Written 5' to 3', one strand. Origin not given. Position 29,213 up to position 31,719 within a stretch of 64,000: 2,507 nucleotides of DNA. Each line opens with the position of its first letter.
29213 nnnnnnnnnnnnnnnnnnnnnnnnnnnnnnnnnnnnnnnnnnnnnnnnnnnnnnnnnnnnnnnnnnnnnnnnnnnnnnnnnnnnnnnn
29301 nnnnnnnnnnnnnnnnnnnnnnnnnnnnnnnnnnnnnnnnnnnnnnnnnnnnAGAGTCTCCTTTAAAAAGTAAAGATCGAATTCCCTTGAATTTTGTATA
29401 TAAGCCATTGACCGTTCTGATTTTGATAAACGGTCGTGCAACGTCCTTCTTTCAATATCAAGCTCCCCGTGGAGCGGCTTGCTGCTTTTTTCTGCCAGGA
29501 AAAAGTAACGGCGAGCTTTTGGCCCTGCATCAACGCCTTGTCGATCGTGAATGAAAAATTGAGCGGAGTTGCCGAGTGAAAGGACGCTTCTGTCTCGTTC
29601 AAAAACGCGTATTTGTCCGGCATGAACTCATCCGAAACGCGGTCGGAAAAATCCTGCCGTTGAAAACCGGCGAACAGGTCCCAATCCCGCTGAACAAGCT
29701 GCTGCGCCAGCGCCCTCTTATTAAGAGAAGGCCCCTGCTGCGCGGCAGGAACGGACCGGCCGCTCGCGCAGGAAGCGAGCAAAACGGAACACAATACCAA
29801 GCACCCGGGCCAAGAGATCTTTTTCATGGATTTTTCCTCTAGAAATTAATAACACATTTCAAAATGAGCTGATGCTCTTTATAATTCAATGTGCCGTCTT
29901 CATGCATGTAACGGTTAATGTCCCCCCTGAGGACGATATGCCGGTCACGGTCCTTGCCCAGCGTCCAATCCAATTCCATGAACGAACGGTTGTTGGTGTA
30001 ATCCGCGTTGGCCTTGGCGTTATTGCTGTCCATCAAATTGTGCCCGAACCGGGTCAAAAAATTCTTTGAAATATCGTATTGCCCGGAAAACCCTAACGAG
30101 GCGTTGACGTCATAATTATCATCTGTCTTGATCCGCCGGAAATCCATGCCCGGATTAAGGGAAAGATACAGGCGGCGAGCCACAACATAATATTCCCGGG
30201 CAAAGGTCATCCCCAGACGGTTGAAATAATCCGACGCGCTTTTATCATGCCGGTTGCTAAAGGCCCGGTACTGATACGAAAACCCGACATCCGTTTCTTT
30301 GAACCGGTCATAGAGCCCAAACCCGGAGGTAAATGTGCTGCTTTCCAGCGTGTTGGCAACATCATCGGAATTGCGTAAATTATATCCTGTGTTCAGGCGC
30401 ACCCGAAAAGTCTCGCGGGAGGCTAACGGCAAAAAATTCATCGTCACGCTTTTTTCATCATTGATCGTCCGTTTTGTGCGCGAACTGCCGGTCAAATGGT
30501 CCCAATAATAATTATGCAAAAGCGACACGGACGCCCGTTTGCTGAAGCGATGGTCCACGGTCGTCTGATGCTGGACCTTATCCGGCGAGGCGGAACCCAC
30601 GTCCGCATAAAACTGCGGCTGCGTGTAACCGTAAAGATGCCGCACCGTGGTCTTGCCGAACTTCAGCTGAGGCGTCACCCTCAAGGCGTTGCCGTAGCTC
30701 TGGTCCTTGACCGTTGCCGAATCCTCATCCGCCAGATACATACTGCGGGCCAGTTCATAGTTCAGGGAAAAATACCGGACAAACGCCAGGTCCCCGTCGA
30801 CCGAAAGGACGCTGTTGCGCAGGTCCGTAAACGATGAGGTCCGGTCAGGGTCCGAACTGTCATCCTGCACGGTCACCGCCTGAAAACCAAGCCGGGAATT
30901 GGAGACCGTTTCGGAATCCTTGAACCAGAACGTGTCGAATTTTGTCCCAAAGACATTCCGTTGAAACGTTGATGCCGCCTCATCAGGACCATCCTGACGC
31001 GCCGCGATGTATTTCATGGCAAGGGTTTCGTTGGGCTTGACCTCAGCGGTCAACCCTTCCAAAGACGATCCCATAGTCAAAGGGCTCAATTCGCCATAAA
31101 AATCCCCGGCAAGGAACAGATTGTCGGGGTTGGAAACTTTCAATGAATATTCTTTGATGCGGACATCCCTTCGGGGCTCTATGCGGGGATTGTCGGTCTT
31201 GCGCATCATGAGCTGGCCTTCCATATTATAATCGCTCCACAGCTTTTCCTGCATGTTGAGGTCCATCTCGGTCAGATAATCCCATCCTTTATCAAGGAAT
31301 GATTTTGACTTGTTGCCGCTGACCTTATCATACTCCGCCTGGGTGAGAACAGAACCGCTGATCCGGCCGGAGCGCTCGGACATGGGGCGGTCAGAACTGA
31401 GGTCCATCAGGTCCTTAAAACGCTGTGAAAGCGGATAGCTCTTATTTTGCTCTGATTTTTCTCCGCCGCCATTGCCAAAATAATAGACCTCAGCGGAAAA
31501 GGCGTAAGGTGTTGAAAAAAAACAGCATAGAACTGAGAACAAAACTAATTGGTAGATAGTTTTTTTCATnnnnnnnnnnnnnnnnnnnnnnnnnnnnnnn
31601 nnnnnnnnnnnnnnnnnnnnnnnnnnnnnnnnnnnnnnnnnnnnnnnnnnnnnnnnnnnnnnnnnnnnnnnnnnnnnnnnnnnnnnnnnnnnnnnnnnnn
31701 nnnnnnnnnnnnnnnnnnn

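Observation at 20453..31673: Four-gene operon: outer-membrane beta-barrel, small lipoprotein and two giant secreted paralogs of unknown family; candidate novel envelope/export system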

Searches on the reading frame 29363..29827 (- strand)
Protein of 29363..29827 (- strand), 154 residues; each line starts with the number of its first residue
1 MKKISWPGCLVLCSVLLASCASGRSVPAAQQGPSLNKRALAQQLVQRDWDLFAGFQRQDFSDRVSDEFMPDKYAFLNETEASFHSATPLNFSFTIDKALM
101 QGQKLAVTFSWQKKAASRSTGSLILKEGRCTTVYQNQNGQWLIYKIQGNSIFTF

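Call 6: search_protein_families(library=pfam, proteins=[window:29363-29827:-], max_evalue=1)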
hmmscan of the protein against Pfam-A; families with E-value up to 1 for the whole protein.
window:29363-29827:- (154 aa): 1 family
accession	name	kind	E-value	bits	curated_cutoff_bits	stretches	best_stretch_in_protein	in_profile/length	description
PF14534.12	DUF4440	-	0.0034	18.3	25.2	1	38-143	6-107/107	Domain of unknown function (DUF4440)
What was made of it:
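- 29363..29827 (-): Small NTF2-like lipoprotein, 154 aa (lipobox LLAS|C), pI 9.3. DUF4440 E 0.003, below threshold (call 6).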

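Call 7: search_protein_families(library=ncbifam, proteins=[window:29363-29827:-], max_evalue=1)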
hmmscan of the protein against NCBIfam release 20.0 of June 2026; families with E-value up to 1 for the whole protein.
window:29363-29827:- (154 aa): 0 families

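Call 65: search_protein_families(library=pfam, alignment_id=A4, max_evalue=0.1)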
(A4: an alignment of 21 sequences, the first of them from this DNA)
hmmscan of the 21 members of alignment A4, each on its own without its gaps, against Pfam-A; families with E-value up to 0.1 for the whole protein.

A. member 1, seq(135 aa): 1 family
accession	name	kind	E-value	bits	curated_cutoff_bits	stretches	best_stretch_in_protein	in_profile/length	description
PF14534.12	DUF4440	-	0.0022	18.8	25.2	1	19-124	6-107/107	Domain of unknown function (DUF4440)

B. families by the number of members that match (of 21 scanned): 14 families
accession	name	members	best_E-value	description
PF14534.12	DUF4440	5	0.001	Domain of unknown function (DUF4440)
PF21881.2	STIV_penton_2nd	1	0.0097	A223 penton protein second domain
PF12680.13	SnoaL_2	1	0.011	SnoaL-like domain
PF03464.20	eRF1_2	1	0.011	eRF1 domain 2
PF08126.16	Propeptide_C25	1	0.013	Propeptide_C25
PF13474.12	SnoaL_3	1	0.025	SnoaL-like domain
PF24012.1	DUF7326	1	0.027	Family of unknown function (DUF7326)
PF15575.11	Imm49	1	0.044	Immunity protein 49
PF15514.12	ThaI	1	0.052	Restriction endonuclease ThaI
PF19097.5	Snu56_snRNP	1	0.061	Snu56-like U1 small nuclear ribonucleoprotein component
PF14646.12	MYCBPAP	1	0.074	MYCBP-associated protein family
PF11432.13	DUF3197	1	0.083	Protein of unknown function (DUF3197)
PF14790.11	THDPS_N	1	0.087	Tetrahydrodipicolinate N-succinyltransferase N-terminal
PF08140.16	Cuticle_1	1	0.093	Crustacean cuticle protein repeat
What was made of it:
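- On NTF2-like superfamily (DUF4440 PF14534, SnoaL): It matches 5 of 21 orthologues, and SnoaL_2 and SnoaL_3 match one each (calls 6, 65).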

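Call 66: search_solved_structures(query=A4, max_evalue=1)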
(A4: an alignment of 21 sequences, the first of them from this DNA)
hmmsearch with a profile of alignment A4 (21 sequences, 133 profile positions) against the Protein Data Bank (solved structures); distinct sequences matched with E-value up to 1: 4.
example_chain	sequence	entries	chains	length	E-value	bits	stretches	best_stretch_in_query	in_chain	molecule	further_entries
3rob_A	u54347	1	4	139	0.06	16.5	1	29-124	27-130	uncharacterized conserved protein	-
3iuo_A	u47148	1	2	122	0.53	13.4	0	54-101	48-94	ATP-dependent DNA helicase RecQ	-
1pa4_A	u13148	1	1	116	0.78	12.9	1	30-85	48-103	Probable ribosome-binding factor A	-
3soy_A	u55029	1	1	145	0.93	12.6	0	82-127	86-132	NTF2-like superfamily protein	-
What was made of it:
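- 29363..29827 (-): Family members hit DUF4440 or SnoaL in 5-7 of 21 cases, and the NTF2-like PDB entries 3rob and 3soy weakly (calls 65, 66).
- On LptE (PF04390): The weak matches are to the NTF2-like families DUF4440 and SnoaL instead (calls 6, 65, 66).
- On NTF2-like superfamily (DUF4440 PF14534, SnoaL): PDB 3rob E 0.06 and 3soy E 0.93 (call 66).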

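Call 104: search_protein_families(library=phrogs, proteins=[window:29363-29827:-], max_evalue=0.01)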
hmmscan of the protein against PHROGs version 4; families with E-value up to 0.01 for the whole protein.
window:29363-29827:- (154 aa): 0 families

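Call 105: search_protein_families(library=padloc, proteins=[window:29363-29827:-], max_evalue=0.01)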
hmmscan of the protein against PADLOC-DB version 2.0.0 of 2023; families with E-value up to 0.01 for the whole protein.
window:29363-29827:- (154 aa): 0 families

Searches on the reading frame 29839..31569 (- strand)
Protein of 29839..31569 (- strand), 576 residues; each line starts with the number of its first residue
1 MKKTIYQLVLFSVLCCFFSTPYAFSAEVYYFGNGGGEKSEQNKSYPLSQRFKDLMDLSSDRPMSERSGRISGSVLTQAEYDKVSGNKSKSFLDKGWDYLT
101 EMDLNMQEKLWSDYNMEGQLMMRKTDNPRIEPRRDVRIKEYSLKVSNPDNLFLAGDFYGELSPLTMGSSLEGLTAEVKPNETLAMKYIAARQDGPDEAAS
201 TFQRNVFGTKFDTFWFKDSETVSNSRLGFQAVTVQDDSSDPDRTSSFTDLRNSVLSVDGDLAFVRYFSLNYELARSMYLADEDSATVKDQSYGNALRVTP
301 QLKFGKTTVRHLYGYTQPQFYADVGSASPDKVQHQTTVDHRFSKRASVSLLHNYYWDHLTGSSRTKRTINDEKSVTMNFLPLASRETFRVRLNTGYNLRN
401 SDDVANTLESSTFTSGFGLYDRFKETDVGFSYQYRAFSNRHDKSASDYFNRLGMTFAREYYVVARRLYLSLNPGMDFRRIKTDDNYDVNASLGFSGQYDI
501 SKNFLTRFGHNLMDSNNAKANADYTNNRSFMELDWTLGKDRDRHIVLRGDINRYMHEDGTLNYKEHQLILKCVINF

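Call 6: search_protein_families(library=pfam, proteins=[window:29839-31569:-], max_evalue=1)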
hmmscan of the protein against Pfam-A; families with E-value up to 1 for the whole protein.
window:29839-31569:- (576 aa): 0 families

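Call 7: search_protein_families(library=ncbifam, proteins=[window:29839-31569:-], max_evalue=1)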
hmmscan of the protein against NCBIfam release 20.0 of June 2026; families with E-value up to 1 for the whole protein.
window:29839-31569:- (576 aa): 0 families

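Call 21: find_homologous_proteins(query=window:29839-31569:-)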
Query window:29839-31569:- (576 aa): 65 proteins with E <= 0.001 among 7584 candidates.
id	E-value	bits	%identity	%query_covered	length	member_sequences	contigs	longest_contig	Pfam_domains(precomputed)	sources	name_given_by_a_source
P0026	0.0e+0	1234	92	100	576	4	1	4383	-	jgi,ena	-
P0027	0.0e+0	1136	85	100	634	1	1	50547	-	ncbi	-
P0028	2.7e-281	952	72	99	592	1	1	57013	-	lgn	-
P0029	1.7e-254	864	65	99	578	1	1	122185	-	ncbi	-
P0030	8.4e-245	832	63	100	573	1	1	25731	-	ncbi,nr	ncbi:MAG: hypothetical protein PHV17_01955 [Candidatus Omnitrophica bacterium]|nr:hypothetical prote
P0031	2.6e-240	817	62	99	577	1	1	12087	-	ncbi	-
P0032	5.2e-239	813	63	99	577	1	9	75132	-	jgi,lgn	jgi:hypothetical protein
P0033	2.7e-237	807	68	89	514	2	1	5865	-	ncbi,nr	ncbi:MAG: hypothetical protein GXY05_12125 [Clostridiales bacterium]|nr:hypothetical protein [Clostr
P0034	8.8e-234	796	61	100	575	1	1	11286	-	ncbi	-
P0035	1.3e-223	762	60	100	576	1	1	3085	-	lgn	-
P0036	4.7e-190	651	54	95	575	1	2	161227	-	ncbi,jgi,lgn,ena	-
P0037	2.4e-177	609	50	98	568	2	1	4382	-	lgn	-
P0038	5.5e-174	598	50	100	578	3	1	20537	-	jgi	-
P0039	1.1e-173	597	50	98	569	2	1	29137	-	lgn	-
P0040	3.0e-170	586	49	100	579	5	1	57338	-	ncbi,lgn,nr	ncbi:MAG: hypothetical protein AUJ74_03665 [Candidatus Omnitrophica bacterium CG1_02_44_16]|nr:MAG: 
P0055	1.1e-157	544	46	100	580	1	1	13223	PF10082.16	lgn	-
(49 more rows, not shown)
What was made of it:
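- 29839..31569 (-): Outer-membrane beta-barrel protein, 576 aa: signal peptide, about 45-aa conserved N-terminal extension (AEVYYxG...), and 26 strands (aa 68-575). 65 homologue clusters (call 21).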

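Call 29: search_solved_structures(query=A1, max_evalue=1)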
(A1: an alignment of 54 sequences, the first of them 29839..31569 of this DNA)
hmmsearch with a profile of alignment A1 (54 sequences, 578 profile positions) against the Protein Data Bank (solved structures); distinct sequences matched with E-value up to 1: 1.
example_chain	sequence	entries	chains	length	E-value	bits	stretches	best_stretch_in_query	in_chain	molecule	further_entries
2l95_A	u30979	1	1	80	0.27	12.8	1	448-513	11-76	Crammer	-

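Call 33: predict_structure(alignment_id=A1)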
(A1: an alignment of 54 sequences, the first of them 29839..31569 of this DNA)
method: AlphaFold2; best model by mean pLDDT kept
length: 576 residues; sequences in the alignment: 54
mean_pLDDT: 88.6   pTM: 0.75
mean pLDDT of the five models: 88.6, 88.6, 88.1, 87.5, 87.0
residues with pLDDT >= 90: 366; 70-90: 171; 50-70: 18; < 50: 21
segments of 3 or more residues with pLDDT < 50: 19-38
pLDDT, mean of each block of 10 residues (from residue 1): 77 68 29 41 86 82 85 94 90 91 93 92 91 87 93 93 91 94 94 79 93 84 89 86 71 96 89 95 76 96 96 97 88 98 96 96 92 97 92 97 88 97 93 94 88 97 94 93 85 97 95 91 94 88 92 93 96 91
secondary structure, 60 per line:
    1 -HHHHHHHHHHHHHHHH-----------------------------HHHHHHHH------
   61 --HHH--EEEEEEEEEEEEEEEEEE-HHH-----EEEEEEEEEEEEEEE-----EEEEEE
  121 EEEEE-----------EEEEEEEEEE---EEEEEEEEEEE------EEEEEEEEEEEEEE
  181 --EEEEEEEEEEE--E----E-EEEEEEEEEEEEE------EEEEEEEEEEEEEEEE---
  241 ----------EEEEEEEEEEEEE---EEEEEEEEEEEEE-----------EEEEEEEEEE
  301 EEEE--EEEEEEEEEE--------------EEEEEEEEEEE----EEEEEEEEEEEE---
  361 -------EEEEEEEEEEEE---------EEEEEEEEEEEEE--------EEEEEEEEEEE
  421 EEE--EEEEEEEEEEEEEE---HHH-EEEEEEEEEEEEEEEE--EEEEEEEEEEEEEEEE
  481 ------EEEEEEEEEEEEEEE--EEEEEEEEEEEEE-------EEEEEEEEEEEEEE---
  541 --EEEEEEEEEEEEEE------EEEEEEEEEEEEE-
elements in order: H2-17 H47-54 E68-85 E95-109 E115-125 E137-146 E150-160 E167-180 E183-193 E203-215 E222-237 E251-263 E267-279 E291-304 E307-316 E331-341 E346-357 E368-379 E389-401 E410-423 E426-439 E447-462 E465-480 E487-501 E504-516 E524-537 E543-556 E563-575
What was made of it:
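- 29839..31569 (-): AF2 pLDDT 88.6, pTM 0.75, 26 strands, all loops 14 aa or shorter (call 33).
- On LptD (PF04453, with OstA PF03968): Only about 45 residues precede the barrel (call 33).
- On LptD: 26 strands in the AF2 model, pLDDT 88.6 (call 33).
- On Omp85 (BamA/TamA/TpsB; PF01103, PF07244): 26 strands and no POTRA (call 33).
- Checked: The barrel protein ends in ...VINF and is modelled as a 26-strand barrel (pLDDT 88.6, call 33).
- (3) The barrel has 26 strands, loops of 14 aa or fewer and no plug domain (call 33). The strand number equals that of LptD (call 33).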

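Call 37: search_protein_families(library=pfam, alignment_id=A1, max_evalue=0.1)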
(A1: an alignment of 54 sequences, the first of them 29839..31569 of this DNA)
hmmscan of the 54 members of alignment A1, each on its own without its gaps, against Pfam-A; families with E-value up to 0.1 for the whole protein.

A. member 1, window:29839-31569:- (576 aa): 0 families

B. families by the number of members that match (of 54 scanned): 12 families
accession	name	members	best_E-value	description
PF13505.12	OMP_b-brl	4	0.018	Outer membrane protein beta-barrel domain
PF10082.15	BBP2_2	2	1e-05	Putative beta-barrel porin 2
PF10536.15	PMD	2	0.021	Plant mobile domain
PF12925.12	APP_E2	1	0.017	E2 domain of amyloid precursor protein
PF03930.20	Flp_N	1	0.03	Recombinase Flp protein N-terminus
PF17212.9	Tube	1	0.04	Tail tubular protein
PF08964.15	Crystall_3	1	0.05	Beta/Gamma crystallin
PF09390.16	DUF1999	1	0.069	Protein of unknown function (DUF1999)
PF20962.2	Phage_p2_ORF12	1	0.075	Lactococcus lactis phage p2, ORF12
PF15530.11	Ntox25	1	0.078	Bacterial toxin 25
PF10677.15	DUF2490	1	0.08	Protein of unknown function (DUF2490)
PF14886.12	FAM183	1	0.1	FAM183A and FAM183B related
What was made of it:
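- On Slam / type 11 secretion (DUF560, PF04575): 26 strands, no TPR, no Pfam hit (calls 6, 33, 37).
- On Omp85 (BamA/TamA/TpsB; PF01103, PF07244): No Pfam hit (calls 6, 37).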

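Call 50: find_related_loci(query=A1, collection=genome_contigs, flank=10000)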
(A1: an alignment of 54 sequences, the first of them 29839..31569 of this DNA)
Query A1 (576 aa) in genome_contigs; peptide patterns used: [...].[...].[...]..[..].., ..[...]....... (x = any residue, [..] = any of these).
93 stretches matched a pattern; 34 encode a relative of the query (tblastn E <= 1e-3); 34 distinct loci.
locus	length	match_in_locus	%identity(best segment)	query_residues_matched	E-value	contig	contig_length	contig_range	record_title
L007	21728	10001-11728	85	1-576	0e+0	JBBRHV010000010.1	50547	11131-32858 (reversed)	MAG: Candidatus Omnitrophota bacterium isolate Co_metawrap_2736 Cmw_2736_k141_28026007_length_50547_cov_10.9992, whole g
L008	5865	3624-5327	66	14-576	0e+0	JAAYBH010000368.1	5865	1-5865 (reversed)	MAG: Clostridiales bacterium isolate AS06rmzACSIP_269 338582_AS06, whole genome shotgun sequence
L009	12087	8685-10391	62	9-576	0e+0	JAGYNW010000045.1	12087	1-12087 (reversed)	MAG: Candidatus Omnitrophota bacterium isolate M55B153 45, whole genome shotgun sequence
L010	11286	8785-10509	61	1-576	0e+0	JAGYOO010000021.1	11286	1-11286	MAG: Candidatus Omnitrophota bacterium isolate M55B170 21, whole genome shotgun sequence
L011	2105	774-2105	68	11-454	0e+0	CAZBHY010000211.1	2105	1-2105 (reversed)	MAG TPA_asm: uncultured Planctomycetales bacterium isolate binchicken_co117_143 genome assembly, contig: NODE_88133_leng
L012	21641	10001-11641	54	24-570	0e+0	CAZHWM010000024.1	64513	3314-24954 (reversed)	MAG TPA_asm: uncultured Planctomycetales bacterium isolate binchicken_co219_440 genome assembly, contig: k141_1142887, w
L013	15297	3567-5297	49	2-576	9e-177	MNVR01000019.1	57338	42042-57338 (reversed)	MAG: Candidatus Omnitrophica bacterium CG1_02_44_16 cg1_0.2_scaffold_813_c, whole genome shotgun sequence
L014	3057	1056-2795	48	1-576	0e+0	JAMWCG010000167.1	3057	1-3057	MAG: Candidatus Omnitrophota bacterium isolate JZ-2.bins.168.201808 NODE_70316_length_3057_cov_0.898976, whole genome sh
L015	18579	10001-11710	63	2-576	0e+0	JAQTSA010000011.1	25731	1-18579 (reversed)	MAG: Candidatus Omnitrophota bacterium isolate STB_176 NODE_4118_length_25731_cov_2.964068_Sandtown_B, whole genome shot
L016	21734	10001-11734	46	1-576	6e-161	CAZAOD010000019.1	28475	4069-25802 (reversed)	MAG TPA_asm: uncultured Planctomycetales bacterium isolate binchicken_co173_225 genome assembly, contig: NODE_5675_lengt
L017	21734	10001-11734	44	1-576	5e-160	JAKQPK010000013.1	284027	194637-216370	MAG: Candidatus Omnitrophota bacterium isolate USMO_maxbin.079 k141_1010399, whole genome shotgun sequence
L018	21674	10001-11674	46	23-576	8e-159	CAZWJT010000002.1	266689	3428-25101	MAG TPA_asm: uncultured Planctomycetia bacterium isolate binchicken_co115_34 genome assembly, contig: NODE_46_length_266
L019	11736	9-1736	47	5-576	5e-159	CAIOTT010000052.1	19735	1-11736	MAG: Candidatus Omnitrophica bacterium isolate Ki2-D4_bin-0675 genome assembly, contig: bin-0675:52/74, whole genome sho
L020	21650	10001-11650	43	2-576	5e-146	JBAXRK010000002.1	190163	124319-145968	MAG: Candidatus Omnitrophota bacterium isolate ELA581 MAG581_2, whole genome shotgun sequence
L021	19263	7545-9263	44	9-576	2e-144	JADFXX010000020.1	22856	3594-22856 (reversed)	MAG: Candidatus Omnitrophota bacterium isolate nDJH2bin18 nDJH2_bin18_NODE_20_length_22856_cov_36.186502, whole genome s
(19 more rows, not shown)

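Call 90: search_protein_families(library=ncbifam, alignment_id=A1, max_evalue=0.1)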
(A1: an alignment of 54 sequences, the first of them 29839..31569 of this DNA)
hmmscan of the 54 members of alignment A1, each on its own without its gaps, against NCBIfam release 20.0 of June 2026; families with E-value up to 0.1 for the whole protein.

A. member 1, window:29839-31569:- (576 aa): 0 families

B. families by the number of members that match (of 54 scanned): 7 families
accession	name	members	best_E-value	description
NF047517.1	LIC_12586_fam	2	0.00062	LIC_12586 family protein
NF049910.1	FomA_fam_porin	1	0.00023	FomA family porin-like outer membrane protein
NF041094.1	CheX_Thtogales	1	0.018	CheY-P phosphatase CheX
NF049866.1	outer_TDE1717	1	0.056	TDE1717 family outer membrane beta-barrel protein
TIGR04042.1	MSMEG_0570_fam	1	0.064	MSMEG_0570 family nitrogen starvation response protein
NF002113.0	PRK00951.2-3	1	0.089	imidazoleglycerol-phosphate dehydratase HisB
NF011796.0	PRK15263.1-2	1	0.099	putative fimbrial protein StaE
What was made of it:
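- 29839..31569 (-): No Pfam or NCBIfam family (calls 6, 7, 37, 90).
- There is no OstA/LptD or LptE signature (calls 6, 7, 37, 90).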

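Call 104: search_protein_families(library=phrogs, proteins=[window:29839-31569:-], max_evalue=0.01)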
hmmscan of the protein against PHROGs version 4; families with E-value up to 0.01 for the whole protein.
window:29839-31569:- (576 aa): 0 families

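Call 105: search_protein_families(library=padloc, proteins=[window:29839-31569:-], max_evalue=0.01)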
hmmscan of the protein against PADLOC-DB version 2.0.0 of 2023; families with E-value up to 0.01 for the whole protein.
window:29839-31569:- (576 aa): 0 families
